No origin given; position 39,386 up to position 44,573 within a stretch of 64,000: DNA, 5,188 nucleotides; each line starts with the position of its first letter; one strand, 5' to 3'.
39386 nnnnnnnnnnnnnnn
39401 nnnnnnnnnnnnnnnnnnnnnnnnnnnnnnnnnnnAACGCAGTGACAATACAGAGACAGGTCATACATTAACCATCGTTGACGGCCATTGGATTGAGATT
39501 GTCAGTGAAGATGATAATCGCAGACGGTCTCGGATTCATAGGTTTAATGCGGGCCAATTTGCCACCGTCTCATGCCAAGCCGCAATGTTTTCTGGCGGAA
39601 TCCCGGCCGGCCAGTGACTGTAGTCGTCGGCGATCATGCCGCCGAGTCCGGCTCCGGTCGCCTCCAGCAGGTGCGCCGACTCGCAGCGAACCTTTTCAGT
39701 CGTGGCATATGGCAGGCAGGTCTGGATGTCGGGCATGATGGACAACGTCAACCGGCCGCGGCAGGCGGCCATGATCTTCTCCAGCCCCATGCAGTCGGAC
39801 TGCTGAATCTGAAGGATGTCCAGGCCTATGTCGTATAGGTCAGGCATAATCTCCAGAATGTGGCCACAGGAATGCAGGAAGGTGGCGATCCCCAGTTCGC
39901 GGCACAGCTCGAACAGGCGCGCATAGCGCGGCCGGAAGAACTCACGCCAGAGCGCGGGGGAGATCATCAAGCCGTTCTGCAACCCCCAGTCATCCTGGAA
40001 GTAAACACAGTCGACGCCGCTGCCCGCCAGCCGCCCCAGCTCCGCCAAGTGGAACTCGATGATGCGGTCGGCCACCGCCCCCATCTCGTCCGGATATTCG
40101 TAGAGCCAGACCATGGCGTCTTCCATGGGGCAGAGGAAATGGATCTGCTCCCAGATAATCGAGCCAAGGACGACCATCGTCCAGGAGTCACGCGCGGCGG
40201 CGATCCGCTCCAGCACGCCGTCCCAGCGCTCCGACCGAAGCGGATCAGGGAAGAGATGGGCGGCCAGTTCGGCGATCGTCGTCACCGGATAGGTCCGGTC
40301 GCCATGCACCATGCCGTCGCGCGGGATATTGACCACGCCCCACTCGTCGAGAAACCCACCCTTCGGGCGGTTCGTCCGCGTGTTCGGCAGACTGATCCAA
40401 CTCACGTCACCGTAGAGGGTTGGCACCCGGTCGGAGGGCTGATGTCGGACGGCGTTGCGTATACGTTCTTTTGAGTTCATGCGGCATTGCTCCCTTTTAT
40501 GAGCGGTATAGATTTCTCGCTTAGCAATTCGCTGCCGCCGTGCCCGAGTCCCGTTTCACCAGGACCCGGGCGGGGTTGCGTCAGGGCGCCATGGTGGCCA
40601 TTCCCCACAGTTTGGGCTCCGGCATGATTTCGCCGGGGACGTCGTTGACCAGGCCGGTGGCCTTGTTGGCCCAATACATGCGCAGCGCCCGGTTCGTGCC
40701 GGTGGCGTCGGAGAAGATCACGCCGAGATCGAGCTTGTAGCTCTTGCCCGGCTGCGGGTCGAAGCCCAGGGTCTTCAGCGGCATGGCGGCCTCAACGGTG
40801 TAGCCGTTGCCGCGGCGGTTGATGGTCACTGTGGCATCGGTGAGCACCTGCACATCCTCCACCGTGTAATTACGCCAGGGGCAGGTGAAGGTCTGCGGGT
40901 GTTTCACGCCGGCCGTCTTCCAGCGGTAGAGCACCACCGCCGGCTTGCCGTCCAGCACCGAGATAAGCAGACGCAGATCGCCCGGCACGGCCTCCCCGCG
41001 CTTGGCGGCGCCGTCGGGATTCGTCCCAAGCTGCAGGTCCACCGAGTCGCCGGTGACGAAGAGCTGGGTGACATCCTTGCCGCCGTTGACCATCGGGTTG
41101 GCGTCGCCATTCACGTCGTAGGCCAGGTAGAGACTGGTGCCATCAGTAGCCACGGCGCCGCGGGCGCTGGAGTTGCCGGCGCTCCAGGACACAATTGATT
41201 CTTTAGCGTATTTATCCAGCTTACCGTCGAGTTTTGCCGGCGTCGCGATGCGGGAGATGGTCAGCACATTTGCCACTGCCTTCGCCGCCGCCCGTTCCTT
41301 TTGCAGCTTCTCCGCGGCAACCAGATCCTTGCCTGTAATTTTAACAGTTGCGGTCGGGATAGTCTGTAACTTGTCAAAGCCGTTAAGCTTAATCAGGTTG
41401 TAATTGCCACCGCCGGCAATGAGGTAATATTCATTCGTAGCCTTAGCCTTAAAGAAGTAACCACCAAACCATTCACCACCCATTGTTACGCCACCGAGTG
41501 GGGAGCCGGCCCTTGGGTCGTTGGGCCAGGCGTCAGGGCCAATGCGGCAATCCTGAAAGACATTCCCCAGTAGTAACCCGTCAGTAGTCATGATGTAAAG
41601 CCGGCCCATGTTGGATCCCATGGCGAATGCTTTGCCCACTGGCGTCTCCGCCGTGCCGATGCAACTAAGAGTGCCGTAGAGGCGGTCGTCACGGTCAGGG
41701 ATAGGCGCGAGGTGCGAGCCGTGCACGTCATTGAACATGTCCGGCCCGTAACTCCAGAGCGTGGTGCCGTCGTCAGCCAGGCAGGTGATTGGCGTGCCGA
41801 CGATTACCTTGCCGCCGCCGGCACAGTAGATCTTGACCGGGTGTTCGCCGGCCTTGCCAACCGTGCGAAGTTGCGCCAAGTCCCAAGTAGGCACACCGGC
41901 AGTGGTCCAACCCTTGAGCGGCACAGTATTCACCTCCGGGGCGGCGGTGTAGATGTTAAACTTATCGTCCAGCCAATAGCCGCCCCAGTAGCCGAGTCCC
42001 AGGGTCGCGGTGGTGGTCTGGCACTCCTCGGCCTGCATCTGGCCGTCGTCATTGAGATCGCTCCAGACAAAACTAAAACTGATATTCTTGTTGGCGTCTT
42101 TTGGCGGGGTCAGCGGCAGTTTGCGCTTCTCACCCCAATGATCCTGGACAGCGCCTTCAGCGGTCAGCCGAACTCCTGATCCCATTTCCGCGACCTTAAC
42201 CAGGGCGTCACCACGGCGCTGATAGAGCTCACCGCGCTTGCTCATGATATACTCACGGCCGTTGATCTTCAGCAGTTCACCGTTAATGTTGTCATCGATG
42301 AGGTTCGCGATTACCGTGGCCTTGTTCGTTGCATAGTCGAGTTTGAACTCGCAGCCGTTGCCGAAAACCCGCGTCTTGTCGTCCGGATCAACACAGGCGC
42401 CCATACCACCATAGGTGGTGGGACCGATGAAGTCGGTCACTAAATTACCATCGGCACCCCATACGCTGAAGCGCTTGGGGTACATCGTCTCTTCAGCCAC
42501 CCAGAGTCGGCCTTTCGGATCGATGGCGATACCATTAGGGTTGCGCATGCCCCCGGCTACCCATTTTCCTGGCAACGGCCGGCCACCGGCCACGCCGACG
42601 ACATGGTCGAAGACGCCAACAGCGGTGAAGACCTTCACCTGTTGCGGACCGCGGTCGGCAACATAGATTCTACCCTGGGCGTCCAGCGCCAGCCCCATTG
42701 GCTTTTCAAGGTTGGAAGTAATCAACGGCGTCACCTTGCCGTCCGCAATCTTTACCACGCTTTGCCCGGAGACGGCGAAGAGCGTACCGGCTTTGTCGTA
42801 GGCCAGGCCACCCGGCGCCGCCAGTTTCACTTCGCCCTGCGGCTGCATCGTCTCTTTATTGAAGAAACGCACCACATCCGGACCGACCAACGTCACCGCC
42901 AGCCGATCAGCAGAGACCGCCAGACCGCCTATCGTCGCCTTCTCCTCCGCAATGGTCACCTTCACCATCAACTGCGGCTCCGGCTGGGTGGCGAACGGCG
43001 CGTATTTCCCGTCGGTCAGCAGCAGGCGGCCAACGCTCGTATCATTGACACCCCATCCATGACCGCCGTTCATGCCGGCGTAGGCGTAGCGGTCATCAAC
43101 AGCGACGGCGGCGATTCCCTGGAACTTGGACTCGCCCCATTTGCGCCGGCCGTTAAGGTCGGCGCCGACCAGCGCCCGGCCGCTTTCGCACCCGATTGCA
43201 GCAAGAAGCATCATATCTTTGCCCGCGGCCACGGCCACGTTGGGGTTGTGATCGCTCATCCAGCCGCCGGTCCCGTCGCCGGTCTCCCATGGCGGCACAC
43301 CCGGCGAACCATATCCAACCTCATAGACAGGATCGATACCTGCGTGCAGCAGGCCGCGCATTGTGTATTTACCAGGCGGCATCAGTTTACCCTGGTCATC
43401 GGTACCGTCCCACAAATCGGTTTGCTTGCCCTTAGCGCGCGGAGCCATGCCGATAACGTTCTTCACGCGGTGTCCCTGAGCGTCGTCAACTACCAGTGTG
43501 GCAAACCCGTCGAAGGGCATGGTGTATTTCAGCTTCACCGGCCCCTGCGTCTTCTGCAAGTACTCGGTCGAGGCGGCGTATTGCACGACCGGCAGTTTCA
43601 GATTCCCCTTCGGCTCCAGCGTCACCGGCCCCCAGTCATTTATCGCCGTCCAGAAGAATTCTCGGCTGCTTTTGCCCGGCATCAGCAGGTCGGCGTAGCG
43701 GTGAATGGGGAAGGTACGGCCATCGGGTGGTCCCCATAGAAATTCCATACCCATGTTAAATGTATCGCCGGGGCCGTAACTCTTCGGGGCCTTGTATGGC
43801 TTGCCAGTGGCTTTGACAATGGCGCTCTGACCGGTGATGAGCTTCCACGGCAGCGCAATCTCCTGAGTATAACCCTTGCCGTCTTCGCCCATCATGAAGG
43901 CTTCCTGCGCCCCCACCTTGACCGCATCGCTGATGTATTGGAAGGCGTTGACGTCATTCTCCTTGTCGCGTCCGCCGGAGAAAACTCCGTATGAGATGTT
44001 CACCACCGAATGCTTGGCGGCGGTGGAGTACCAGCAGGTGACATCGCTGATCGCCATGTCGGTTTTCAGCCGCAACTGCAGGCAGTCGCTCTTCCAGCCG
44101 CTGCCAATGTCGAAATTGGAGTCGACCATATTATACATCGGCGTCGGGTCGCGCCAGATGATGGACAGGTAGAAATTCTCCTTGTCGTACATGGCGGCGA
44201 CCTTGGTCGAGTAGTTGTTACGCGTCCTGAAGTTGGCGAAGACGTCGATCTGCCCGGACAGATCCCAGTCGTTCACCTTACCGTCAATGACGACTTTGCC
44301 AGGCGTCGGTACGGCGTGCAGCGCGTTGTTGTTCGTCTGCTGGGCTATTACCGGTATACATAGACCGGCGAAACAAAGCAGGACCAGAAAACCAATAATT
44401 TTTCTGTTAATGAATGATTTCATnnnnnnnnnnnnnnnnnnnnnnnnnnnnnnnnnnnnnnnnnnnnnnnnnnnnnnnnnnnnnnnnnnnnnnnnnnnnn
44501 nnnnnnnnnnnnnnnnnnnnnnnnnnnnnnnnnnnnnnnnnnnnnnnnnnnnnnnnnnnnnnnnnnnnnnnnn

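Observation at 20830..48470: Sharp compositional mosaic: GC-rich blocks with junctions inside reading frames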

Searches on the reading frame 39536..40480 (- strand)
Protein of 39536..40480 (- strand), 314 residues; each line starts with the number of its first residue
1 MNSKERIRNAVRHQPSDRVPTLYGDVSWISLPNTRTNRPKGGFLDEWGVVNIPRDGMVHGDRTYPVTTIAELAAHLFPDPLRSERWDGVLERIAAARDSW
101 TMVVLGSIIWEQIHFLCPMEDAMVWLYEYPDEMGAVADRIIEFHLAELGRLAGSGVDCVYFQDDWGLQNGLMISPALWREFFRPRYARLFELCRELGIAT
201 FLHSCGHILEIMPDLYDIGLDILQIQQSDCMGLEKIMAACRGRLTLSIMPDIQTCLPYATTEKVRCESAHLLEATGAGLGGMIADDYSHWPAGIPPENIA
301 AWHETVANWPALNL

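Call 5: search_protein_families(library=pfam, proteins=[window:39536-40480:-])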
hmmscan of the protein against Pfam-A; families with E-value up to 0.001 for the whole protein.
window:39536-40480:- (314 aa): 1 family
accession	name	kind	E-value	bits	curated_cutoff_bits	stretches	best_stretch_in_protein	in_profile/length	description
PF01208.23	URO-D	-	3.2e-18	66.3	23.9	1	65-308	98-345/346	Uroporphyrinogen decarboxylase (URO-D)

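Call 48: search_protein_families(library=pfam, proteins=[L022:8750-9691:+])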
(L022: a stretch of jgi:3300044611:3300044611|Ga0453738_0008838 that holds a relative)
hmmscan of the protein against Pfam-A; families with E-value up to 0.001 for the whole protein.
L022:8750-9691:+ (314 aa): 0 families

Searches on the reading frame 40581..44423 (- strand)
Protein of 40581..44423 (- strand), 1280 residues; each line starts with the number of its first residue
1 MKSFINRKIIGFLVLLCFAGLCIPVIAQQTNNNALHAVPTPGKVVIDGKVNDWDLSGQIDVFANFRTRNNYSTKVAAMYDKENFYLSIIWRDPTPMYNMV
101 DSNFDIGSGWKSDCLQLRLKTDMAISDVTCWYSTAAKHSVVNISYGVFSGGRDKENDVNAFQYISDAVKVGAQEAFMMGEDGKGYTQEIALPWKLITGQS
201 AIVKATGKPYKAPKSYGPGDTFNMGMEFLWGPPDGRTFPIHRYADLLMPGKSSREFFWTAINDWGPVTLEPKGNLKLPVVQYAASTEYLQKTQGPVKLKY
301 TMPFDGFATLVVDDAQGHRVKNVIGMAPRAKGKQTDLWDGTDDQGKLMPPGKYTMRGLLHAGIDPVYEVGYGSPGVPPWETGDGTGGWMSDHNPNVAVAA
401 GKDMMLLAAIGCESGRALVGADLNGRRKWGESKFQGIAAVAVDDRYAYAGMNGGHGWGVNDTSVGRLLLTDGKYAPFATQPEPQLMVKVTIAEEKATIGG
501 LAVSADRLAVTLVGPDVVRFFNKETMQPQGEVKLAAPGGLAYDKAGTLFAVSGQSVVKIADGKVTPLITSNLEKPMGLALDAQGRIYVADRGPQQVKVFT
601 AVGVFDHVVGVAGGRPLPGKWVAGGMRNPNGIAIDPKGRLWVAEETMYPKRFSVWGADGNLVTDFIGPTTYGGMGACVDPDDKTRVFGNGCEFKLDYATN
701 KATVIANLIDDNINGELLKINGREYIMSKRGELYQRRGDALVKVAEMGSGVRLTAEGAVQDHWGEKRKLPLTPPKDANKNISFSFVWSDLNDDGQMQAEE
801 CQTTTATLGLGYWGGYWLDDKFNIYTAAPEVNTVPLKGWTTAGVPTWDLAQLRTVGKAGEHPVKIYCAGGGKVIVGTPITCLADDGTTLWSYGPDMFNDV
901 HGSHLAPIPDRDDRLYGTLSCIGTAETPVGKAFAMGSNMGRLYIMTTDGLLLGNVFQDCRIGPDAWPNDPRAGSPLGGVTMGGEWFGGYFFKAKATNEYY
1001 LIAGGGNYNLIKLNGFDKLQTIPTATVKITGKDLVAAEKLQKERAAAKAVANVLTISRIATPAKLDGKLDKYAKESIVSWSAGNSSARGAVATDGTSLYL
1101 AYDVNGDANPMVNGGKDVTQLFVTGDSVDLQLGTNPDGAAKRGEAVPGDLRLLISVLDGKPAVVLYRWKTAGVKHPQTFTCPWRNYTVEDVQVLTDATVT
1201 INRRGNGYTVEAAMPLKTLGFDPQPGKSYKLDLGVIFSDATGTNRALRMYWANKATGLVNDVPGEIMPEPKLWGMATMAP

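Call 5: search_protein_families(library=pfam, proteins=[window:40581-44423:-])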
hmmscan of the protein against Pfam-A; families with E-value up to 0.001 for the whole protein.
window:40581-44423:- (1280 aa): 4 families
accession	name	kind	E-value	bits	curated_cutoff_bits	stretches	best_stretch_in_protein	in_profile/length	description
PF01436.27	NHL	-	4e-10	39.7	20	1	575-599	4-28/28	NHL repeat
PF06452.16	CBM9_1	-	4.9e-08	33.5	23.4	1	1180-1256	90-168/185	Carbohydrate family 9 binding domain-like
PF13860.13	FlgD_ig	-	6.6e-07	29.7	27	1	295-355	11-71/79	FlgD Ig-like domain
PF25021.1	TEN_NHL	-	0.00022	20.7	27.1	0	570-611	139-178/357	Teneurin NHL domain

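Call 19: find_encoding_contigs(protein=window:40581-44423:-, flank=10000, max_places=10)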
Protein window:40581-44423:- (1280 aa): 4 contigs read that carry it; 2 places shown.
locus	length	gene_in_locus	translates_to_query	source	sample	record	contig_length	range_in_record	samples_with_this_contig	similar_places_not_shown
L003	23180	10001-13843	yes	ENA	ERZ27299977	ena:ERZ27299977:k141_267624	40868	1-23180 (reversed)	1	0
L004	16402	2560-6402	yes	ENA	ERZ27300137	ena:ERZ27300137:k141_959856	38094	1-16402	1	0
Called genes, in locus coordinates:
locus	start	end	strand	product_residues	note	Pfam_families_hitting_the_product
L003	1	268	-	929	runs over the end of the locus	-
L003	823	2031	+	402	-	PF07963:N_methyl, PF07596:SBP_bac_10 (faint), PF13248:Zn_ribbon_3 (faint)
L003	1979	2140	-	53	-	-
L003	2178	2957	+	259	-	-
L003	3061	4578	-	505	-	PF01074:Glyco_hydro_38N (faint), PF03065:Glyco_hydro_57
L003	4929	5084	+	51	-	-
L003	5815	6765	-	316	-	PF00657:Lipase_GDSL, PF13472:Lipase_GDSL_2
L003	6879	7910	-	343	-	PF07963:N_methyl, PF00754:F5_F8_type_C (weak)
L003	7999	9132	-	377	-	PF00392:GntR, PF13407:Peripla_BP_4 (weak), PF00532:Peripla_BP_1, PF13377:Peripla_BP_3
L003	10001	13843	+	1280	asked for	PF06452:CBM9_1 (faint), PF13860:FlgD_ig (weak), PF01436:NHL (faint)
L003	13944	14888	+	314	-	PF01208:URO-D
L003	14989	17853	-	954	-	PF01074:Glyco_hydro_38N, PF09261:Alpha-mann_mid, PF07748:Glyco_hydro_38C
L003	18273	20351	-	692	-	PF17451:Glyco_hyd_101C (weak)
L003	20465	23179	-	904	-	?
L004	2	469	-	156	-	?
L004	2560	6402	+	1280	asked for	PF06452:CBM9_1 (faint), PF13860:FlgD_ig (weak), PF01436:NHL (faint)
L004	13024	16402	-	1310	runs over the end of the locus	PF06452:CBM9_1 (faint), PF13360:PQQ_2 (faint)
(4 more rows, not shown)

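Call 48: search_protein_families(library=pfam, proteins=[L022:8750-9691:+])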
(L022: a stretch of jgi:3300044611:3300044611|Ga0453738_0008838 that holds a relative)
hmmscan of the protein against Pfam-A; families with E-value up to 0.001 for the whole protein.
L022:8750-9691:+ (314 aa): 0 families

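Call 63: search_protein_families(library=ncbifam, max_evalue=0.01, proteins=[window:40581-44423:-])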
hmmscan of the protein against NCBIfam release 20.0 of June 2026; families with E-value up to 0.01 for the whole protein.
window:40581-44423:- (1280 aa): 6 families
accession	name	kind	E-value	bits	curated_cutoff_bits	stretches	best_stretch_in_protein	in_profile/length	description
NF033206.1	ScyE_fam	subfamily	1.4e-07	31.4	80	0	568-595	3-30/333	ScyD/ScyE family protein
NF009277.0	PRK12634.1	equivalog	1.3e-05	25.4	333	1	292-355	108-170/221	flagellar basal body rod modification protein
NF035926.1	scyF_NHL_VPEP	equivalog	1.7e-05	24.2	350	1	536-680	153-297/376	scytonemin biosynthesis PEP-CTERM protein ScyF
NF005176.1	PRK06655.1-1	equivalog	0.00017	21.6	230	1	308-355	99-145/197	flagellar hook assembly protein FlgD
TIGR02604.1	Piru_Ver_Nterm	subfamily_domain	0.0032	16.9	122.2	0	626-651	13-38/367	PVC-type heme-binding CxxCH protein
TIGR04145.2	Firmicu_CTERM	equivalog_domain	0.0059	16.5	50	0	44-178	1-117/191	Firmicu-CTERM sorting domain-containing protein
